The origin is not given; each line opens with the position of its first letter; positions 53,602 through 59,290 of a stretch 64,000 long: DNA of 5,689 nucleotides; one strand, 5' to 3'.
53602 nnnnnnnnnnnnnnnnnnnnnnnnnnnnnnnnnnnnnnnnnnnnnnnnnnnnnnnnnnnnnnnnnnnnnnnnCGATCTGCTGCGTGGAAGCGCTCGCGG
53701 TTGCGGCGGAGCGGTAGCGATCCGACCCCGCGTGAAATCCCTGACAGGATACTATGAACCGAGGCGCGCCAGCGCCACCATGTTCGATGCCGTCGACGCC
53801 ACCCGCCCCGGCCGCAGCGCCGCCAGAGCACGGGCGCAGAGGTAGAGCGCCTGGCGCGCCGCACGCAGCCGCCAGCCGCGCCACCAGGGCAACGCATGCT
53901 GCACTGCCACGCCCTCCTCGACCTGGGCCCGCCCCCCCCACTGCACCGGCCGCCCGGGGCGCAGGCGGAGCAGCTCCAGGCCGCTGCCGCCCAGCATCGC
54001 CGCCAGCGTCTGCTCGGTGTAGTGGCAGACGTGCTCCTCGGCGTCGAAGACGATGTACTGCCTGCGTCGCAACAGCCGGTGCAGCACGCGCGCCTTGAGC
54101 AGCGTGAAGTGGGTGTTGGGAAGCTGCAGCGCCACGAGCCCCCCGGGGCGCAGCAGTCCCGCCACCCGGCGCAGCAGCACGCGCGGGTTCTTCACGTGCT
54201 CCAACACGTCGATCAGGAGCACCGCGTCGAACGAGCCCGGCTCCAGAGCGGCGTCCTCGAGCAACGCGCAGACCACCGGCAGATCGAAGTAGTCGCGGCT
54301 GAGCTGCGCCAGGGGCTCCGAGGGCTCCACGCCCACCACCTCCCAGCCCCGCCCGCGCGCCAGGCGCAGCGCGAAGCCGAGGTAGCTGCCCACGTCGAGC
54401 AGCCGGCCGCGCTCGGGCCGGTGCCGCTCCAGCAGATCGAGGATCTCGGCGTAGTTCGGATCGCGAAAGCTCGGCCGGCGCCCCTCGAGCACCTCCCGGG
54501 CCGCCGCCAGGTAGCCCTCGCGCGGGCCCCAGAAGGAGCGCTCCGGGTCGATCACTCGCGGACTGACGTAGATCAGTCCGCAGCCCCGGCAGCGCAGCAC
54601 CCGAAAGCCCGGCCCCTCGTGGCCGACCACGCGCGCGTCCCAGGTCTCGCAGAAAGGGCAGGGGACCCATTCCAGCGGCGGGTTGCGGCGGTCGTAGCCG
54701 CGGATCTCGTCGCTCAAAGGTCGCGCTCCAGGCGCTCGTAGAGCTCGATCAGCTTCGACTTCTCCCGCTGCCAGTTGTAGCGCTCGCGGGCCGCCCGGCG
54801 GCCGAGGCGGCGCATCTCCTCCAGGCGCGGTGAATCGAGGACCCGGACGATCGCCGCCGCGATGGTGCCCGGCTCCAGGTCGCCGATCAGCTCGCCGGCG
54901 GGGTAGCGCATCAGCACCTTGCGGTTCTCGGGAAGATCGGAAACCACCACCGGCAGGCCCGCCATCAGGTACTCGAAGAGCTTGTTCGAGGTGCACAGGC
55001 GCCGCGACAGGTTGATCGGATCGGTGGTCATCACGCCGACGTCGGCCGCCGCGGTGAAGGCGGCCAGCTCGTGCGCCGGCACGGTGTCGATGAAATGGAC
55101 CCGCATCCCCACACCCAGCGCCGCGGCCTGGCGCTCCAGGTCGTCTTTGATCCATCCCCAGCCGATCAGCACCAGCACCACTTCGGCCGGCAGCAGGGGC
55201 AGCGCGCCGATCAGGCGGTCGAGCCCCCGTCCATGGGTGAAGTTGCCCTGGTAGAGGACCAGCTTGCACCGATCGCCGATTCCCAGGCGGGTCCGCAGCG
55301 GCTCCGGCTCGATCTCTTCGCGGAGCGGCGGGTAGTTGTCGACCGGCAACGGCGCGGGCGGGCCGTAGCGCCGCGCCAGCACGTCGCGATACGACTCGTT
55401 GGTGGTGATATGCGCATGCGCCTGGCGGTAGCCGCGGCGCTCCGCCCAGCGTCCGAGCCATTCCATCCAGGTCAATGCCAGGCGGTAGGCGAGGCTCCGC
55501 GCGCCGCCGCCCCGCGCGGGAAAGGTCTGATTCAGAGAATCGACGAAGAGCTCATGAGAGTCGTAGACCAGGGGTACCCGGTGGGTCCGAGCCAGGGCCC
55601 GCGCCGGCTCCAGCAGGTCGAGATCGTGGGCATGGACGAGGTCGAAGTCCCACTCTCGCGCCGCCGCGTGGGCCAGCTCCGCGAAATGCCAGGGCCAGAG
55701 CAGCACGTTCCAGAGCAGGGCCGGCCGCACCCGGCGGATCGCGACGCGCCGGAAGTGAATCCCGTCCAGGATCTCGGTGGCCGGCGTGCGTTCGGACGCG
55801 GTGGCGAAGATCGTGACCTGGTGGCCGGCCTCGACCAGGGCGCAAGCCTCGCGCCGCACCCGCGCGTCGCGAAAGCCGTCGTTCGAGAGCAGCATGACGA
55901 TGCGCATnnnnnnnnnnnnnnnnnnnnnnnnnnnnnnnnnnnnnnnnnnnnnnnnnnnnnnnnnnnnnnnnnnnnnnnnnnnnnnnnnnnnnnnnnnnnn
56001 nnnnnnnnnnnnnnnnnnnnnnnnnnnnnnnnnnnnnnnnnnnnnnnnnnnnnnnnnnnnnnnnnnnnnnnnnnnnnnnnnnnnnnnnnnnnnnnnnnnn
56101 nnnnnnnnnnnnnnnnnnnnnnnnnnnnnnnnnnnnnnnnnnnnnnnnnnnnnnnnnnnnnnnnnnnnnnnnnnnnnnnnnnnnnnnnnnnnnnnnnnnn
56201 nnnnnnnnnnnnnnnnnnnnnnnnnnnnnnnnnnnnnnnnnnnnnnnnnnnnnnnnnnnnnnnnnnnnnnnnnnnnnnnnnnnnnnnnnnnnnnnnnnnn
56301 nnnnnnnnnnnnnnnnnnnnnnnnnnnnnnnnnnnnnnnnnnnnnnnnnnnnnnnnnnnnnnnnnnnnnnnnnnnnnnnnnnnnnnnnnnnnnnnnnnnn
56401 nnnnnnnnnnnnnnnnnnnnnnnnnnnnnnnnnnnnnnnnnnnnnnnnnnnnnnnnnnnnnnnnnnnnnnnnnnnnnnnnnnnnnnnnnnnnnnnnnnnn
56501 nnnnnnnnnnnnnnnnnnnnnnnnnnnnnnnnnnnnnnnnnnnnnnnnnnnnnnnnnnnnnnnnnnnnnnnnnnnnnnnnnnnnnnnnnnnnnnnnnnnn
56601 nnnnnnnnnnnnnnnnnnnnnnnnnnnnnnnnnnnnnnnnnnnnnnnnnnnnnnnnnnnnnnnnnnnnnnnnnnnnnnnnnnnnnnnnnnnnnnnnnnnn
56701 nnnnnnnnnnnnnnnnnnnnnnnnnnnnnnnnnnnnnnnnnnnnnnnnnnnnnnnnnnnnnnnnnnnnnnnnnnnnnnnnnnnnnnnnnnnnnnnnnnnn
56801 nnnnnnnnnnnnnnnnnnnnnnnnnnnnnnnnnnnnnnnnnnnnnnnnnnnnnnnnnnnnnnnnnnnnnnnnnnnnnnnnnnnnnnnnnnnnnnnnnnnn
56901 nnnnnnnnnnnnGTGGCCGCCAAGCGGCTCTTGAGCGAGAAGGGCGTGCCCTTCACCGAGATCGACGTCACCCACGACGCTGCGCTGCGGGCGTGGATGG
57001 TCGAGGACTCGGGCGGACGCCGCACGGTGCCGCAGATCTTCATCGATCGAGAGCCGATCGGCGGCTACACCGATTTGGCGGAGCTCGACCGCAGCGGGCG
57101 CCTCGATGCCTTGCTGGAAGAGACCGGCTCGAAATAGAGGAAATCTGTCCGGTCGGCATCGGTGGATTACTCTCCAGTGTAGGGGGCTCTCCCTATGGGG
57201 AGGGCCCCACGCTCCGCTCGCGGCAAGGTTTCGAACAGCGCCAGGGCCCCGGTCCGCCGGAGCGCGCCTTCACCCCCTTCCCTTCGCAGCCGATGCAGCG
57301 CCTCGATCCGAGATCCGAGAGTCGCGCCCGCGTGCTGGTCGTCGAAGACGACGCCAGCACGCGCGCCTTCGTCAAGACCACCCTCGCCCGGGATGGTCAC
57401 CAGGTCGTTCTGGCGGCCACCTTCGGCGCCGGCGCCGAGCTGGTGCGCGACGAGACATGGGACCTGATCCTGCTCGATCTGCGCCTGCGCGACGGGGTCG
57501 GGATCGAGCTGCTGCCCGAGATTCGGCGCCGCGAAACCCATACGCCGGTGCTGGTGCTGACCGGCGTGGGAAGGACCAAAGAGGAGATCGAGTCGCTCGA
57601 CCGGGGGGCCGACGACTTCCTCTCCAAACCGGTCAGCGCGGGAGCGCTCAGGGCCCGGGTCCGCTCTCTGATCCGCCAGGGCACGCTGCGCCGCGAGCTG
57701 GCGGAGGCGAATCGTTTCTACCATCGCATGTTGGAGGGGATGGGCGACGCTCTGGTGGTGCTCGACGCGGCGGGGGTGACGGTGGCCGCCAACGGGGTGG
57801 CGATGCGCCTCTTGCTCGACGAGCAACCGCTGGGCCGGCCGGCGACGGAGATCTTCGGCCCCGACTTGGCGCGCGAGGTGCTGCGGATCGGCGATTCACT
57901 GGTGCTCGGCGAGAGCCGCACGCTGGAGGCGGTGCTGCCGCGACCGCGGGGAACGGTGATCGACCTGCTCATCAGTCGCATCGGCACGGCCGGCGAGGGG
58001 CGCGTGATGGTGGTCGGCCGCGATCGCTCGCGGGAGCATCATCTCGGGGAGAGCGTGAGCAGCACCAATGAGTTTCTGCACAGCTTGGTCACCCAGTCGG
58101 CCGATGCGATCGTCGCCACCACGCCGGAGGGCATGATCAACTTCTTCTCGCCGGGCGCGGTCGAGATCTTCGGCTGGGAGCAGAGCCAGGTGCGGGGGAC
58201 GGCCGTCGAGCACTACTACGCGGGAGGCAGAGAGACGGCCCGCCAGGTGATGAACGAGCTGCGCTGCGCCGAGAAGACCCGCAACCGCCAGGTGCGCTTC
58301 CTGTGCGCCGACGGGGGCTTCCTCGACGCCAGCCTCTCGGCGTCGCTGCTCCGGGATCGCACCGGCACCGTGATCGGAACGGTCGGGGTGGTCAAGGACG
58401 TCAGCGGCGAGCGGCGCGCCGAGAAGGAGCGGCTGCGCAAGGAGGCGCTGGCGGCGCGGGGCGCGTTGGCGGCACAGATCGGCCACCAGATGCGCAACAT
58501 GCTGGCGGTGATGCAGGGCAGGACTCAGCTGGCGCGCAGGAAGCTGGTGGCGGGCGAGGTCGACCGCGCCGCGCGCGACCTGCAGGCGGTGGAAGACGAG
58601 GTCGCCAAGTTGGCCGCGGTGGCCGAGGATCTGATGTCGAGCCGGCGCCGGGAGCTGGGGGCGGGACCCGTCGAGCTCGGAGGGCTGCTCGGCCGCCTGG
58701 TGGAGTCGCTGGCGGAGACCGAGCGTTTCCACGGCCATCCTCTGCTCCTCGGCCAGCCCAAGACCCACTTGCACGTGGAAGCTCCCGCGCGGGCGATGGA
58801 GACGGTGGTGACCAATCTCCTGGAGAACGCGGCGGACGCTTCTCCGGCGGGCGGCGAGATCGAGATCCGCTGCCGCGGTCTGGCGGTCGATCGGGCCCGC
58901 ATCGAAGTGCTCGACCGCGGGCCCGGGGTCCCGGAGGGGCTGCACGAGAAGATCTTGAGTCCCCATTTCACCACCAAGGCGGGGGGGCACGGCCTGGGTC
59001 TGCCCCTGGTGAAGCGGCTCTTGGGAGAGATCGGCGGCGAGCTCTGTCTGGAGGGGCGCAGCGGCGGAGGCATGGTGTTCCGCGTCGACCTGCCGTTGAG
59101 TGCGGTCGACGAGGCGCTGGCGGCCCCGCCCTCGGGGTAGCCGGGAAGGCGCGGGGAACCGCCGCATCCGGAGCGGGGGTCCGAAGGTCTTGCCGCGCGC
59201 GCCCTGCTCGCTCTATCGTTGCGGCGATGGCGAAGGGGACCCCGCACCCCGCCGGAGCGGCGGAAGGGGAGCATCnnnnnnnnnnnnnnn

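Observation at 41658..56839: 15-kb translationally coupled surface-glycan biosynthesis island with unusual tailoring enzymes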

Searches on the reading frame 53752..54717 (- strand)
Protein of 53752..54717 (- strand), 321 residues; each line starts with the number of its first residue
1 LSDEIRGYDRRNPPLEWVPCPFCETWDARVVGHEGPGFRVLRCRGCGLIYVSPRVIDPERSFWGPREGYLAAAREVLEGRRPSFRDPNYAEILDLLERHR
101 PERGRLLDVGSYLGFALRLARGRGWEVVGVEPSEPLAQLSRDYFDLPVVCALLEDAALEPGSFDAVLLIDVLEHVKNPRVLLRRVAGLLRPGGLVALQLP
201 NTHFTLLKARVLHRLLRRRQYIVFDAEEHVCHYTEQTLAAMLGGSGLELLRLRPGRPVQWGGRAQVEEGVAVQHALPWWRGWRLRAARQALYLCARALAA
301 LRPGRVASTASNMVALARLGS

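Call 6: search_protein_families(library=pfam, proteins=[window:53752-54717:-], max_evalue=0.01)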
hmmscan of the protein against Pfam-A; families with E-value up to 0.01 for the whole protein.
window:53752-54717:- (321 aa): 5 families
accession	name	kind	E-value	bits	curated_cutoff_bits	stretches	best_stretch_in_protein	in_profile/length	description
PF13489.12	Methyltransf_23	-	1.9e-25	89.9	27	1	89-250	9-162/164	Methyltransferase domain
PF08241.18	Methyltransf_11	-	1.4e-15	58.1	21.2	1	107-196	1-94/95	Methyltransferase domain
PF08242.18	Methyltransf_12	-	2.8e-12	47.7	30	1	107-194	1-97/98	Methyltransferase domain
PF13649.12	Methyltransf_25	-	1.2e-09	39.2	27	1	107-193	2-97/97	Methyltransferase domain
PF13847.12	Methyltransf_31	-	0.00063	19.9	27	1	154-207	67-119/145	Methyltransferase domain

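Call 14: search_protein_families(library=ncbifam, proteins=[window:53752-54717:-], max_evalue=0.001)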
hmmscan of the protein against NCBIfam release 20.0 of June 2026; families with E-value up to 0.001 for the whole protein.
window:53752-54717:- (321 aa): 4 families
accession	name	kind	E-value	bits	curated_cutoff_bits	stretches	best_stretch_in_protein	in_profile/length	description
NF045667.1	MTase_DVU1556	equivalog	4.3e-10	39.4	155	1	100-197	20-119/213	DVU_1556 family methyltransferase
TIGR01983.1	UbiG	equivalog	1.5e-08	34.3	102.95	1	102-199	49-153/228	bifunctional 2-polyprenyl-6-hydroxyphenol methylase/3-demethylubiquinol 3-O-methyltransferase UbiG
TIGR04345.1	ovoA_Cterm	equivalog_domain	7.1e-05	22.4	170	1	162-202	134-174/242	putative 4-mercaptohistidine N1-methyltransferase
TIGR00452.1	TIGR00452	equivalog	0.00059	18.7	275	1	105-196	120-218/316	tRNA 5-methoxyuridine(34)/uridine 5-oxyacetic acid(34) synthase CmoB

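Call 38: search_solved_structures(query=window:53752-54717:-, max_evalue=0.001)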
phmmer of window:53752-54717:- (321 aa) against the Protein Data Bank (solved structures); distinct sequences matched with E-value up to 0.001: 17.
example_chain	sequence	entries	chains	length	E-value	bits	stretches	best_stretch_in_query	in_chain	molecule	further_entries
2avn_A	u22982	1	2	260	6.5e-09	38.3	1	94-208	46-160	ubiquinone/menaquinone biosynthesis methyltransferase-related protein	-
3cc8_A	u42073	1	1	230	1.1e-07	34.2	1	94-242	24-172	Putative methyltransferase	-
4krh_A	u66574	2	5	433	1.6e-06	30.5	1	91-226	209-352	Phosphoethanolamine N-methyltransferase 2 | Phospholethanolamine N-methyltransferase 2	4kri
2p7h_A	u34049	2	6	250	3.2e-06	29.4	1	104-249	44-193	Hypothetical protein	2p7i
3bus_A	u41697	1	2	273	1.1e-05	27.6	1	95-197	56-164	Methyltransferase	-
1ve3_A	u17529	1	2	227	2.7e-05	26.4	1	94-200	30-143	hypothetical protein PH0226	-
2gs9_A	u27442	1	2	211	3.6e-05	26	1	101-197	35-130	Hypothetical protein TT1324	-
4kdr_A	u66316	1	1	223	7.5e-05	24.9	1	105-199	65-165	3-demethylubiquinone-9 3-methyltransferase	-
5dpm_A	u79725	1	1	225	7.7e-05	24.9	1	105-199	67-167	Ubiquinone biosynthesis O-methyltransferase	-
4kdc_A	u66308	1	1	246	8.5e-05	24.7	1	105-200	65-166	3-demethylubiquinone-9 3-methyltransferase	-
8joz_A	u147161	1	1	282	0.00019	23.6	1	96-208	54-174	tRNA 5-carboxymethoxyuridine methyltransferase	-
4htf_A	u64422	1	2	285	0.0002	23.6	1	96-208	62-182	S-adenosylmethionine-dependent methyltransferase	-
7qcb_A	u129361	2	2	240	0.0003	22.9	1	85-199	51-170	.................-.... 27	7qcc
9bxh_A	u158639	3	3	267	0.00037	22.7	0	141-202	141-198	5-selenohistidine N-methyltransferase OvsM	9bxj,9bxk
6f5z_A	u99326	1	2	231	0.00043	22.5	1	78-194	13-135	24-sterol C-methyltransferase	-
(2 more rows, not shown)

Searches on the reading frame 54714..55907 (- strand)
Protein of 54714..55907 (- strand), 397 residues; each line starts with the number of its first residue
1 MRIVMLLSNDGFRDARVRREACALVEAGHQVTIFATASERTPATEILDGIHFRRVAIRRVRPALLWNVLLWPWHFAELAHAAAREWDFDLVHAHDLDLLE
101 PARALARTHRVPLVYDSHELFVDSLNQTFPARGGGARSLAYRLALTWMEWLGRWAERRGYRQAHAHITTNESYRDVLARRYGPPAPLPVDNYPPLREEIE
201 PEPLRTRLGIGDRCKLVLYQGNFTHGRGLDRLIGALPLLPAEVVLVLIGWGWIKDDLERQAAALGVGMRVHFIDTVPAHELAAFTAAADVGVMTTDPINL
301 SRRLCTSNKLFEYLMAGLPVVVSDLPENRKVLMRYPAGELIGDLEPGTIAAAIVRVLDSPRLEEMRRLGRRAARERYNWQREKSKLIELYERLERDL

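Call 6: search_protein_families(library=pfam, proteins=[window:54714-55907:-], max_evalue=0.01)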
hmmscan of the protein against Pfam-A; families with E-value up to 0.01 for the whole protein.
window:54714-55907:- (397 aa): 5 families
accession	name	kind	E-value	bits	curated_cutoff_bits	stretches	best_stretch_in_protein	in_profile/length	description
PF13579.12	Glyco_trans_4_4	-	3.7e-18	66.8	29.7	1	16-186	6-151/158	Glycosyl transferase 4-like domain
PF13439.12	Glyco_transf_4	-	2e-17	64.2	28.5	1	17-186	8-158/170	Glycosyltransferase Family 4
PF13692.12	Glyco_trans_1_4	-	1.9e-16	61.1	27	1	215-358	2-141/142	Glycosyl transferases group 1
PF00534.26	Glycos_transf_1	-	5.4e-15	55.8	26.4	1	206-373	7-170/172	Glycosyl transferases group 1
PF13524.12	Glyco_trans_1_2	-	3.2e-06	27.6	25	1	244-381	16-137/144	Glycosyl transferase-like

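Call 14: search_protein_families(library=ncbifam, proteins=[window:54714-55907:-], max_evalue=0.001)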
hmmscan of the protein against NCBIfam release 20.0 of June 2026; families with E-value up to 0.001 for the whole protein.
window:54714-55907:- (397 aa): 16 families
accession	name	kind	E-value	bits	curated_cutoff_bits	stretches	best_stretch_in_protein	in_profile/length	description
TIGR04063.1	stp3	hypoth_equivalog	3.9e-23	82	442.05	1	11-393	17-395/397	TIGR04063 family PEP-CTERM/XrtA system glycosyltransferase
NF007640.0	PRK10307.1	subfamily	2e-10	40.2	276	1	202-379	217-393/411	WcaI family glycosyltransferase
TIGR04047.1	MSMEG_0565_glyc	hypoth_equivalog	2e-09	37.1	259.85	1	254-391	242-372/373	MSMEG_0565 family glycosyltransferase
TIGR03449.1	mycothiol_MshA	equivalog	5.6e-09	35.4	462.5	1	205-393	211-403/406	D-inositol-3-phosphate glycosyltransferase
NF053787.1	GlcN_PG_synth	equivalog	2.8e-08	33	480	1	200-393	183-359/361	N-acetylglucosaminyl phosphatidylglycerol synthase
TIGR03088.1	stp2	hypoth_equivalog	2e-07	30.4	409.05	1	238-392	225-372/374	TIGR03088 family PEP-CTERM/XrtA system glycosyltransferase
NF038229.1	Glyco4_Geo_Pelo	equivalog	6.1e-07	28.8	400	1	263-393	213-336/338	GPMC system family 4 glycosyltransferase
NF038298.1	EPS_HpsO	equivalog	7e-07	28.4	575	1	200-393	188-387/388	hormogonium polysaccharide biosynthesis glycosyltransferase HpsO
NF047684.1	TeichurnBiosyTuaC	equivalog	2.7e-06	26.6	550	1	198-392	203-388/391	teichuronic acid biosynthesis protein TuaC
TIGR04157.1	glyco_rSAM_CFB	subfamily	5.6e-06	25.6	400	1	199-390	212-406/406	TIGR04157 family glycosyltransferase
NF041876.1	EPS_EpsE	equivalog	1.7e-05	24.3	400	1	254-382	262-385/389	exopolysaccharide biosynthesis GT4 family glycosyltransferase EpsE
TIGR02149.1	glgA_Coryne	subfamily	1.9e-05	24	302.4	1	153-392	135-389/391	glycogen synthase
NF047676.1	TeichurnBiosyTuaH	equivalog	4e-05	22.7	550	1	268-381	265-375/384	teichuronic acid biosynthesis protein TuaH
TIGR04007.1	wcaI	equivalog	4.2e-05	22.4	800.45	1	200-292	217-309/407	colanic acid biosynthesis glycosyltransferase WcaI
NF038295.1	EPS_HpsP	equivalog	0.00011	21.3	550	0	201-393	194-387/388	hormogonium polysaccharide biosynthesis glycosyltransferase HpsP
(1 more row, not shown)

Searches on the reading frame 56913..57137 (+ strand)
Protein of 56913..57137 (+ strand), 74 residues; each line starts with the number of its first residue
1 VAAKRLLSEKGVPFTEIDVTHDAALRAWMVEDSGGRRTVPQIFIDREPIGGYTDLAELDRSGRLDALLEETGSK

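Call 7: search_protein_families(library=pfam, proteins=[window:56913-57137:+], max_evalue=0.01)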
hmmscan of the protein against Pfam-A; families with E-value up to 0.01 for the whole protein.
window:56913-57137:+ (74 aa): 3 families
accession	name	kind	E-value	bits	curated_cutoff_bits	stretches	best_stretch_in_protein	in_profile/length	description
PF00462.30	Glutaredoxin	-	6.2e-14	52.4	22.9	1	2-48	14-59/60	Glutaredoxin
PF04908.21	SH3BGR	-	2.2e-05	25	21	1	5-58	25-86/99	SH3-binding, glutamic acid-rich protein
PF13409.12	GST_N_2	-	0.0015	19.6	25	1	6-57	11-65/70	Glutathione S-transferase, N-terminal domain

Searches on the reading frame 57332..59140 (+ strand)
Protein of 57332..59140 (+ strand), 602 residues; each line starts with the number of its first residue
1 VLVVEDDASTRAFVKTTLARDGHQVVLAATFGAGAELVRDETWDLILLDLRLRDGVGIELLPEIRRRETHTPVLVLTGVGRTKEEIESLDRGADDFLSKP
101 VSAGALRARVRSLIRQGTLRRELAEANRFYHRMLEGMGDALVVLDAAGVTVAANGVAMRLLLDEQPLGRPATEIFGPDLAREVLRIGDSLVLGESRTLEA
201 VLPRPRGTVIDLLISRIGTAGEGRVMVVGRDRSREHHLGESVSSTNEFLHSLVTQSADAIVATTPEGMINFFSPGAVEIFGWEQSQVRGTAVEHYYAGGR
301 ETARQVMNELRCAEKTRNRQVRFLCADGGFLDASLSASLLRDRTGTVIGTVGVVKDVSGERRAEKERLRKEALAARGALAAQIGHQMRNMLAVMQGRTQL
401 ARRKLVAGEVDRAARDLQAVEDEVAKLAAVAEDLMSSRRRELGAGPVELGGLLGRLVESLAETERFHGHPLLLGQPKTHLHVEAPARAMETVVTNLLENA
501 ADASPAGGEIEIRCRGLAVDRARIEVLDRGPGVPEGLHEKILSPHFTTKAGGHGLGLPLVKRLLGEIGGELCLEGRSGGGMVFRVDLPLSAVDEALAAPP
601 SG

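Call 7: search_protein_families(library=pfam, proteins=[window:57332-59140:+], max_evalue=0.01)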
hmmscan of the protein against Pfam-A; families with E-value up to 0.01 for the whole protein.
window:57332-59140:+ (602 aa): 10 families
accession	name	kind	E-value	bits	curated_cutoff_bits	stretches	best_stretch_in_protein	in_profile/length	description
PF00072.30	Response_reg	-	4.8e-22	78.7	30.2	1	2-111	2-111/111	Response regulator receiver domain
PF02518.31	HATPase_c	-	1.3e-21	77.6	26.4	1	487-590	4-110/111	Histidine kinase-, DNA gyrase B-, and HSP90-like ATPase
PF00989.32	PAS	-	1.1e-15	58.1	22.6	1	248-357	2-113/113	PAS fold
PF08448.16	PAS_4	-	1.3e-10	41.9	23.1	2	254-362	2-110/110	PAS fold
PF13426.13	PAS_9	-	2e-09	38.1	27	1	258-358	2-102/103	PAS domain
PF13188.13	PAS_8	-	1.4e-06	28.4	21.8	0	247-288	1-39/65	PAS domain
PF13581.12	HATPase_c_2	-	0.00023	21.6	27.4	1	492-566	39-111/127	Histidine kinase-like ATPase domain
PF24820.1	Diguanyl_cycl_sensor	-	0.00052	20.4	28.1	0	253-343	2-99/109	Diguanylate cyclase-like sensor domain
PF08447.18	PAS_3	-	0.0007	20.2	25.6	1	271-354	3-89/89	PAS fold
PF00512.31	HisKA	-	0.00077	19.9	26.9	1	375-439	1-62/66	His Kinase A (phospho-acceptor) domain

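Call 49: find_related_loci(query=window:57332-59140:+, collection=metagenome_contigs, flank=10000)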
Query window:57332-59140:+ (602 aa) in metagenome_contigs; peptide patterns used: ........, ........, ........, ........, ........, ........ (x = any residue, [..] = any of these).
401 stretches matched a pattern; 109 encode a relative of the query (tblastn E <= 1e-3); the best 80 are kept; 80 distinct loci.
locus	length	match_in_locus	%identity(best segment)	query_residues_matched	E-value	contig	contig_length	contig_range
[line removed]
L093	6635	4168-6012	28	1-599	2e-17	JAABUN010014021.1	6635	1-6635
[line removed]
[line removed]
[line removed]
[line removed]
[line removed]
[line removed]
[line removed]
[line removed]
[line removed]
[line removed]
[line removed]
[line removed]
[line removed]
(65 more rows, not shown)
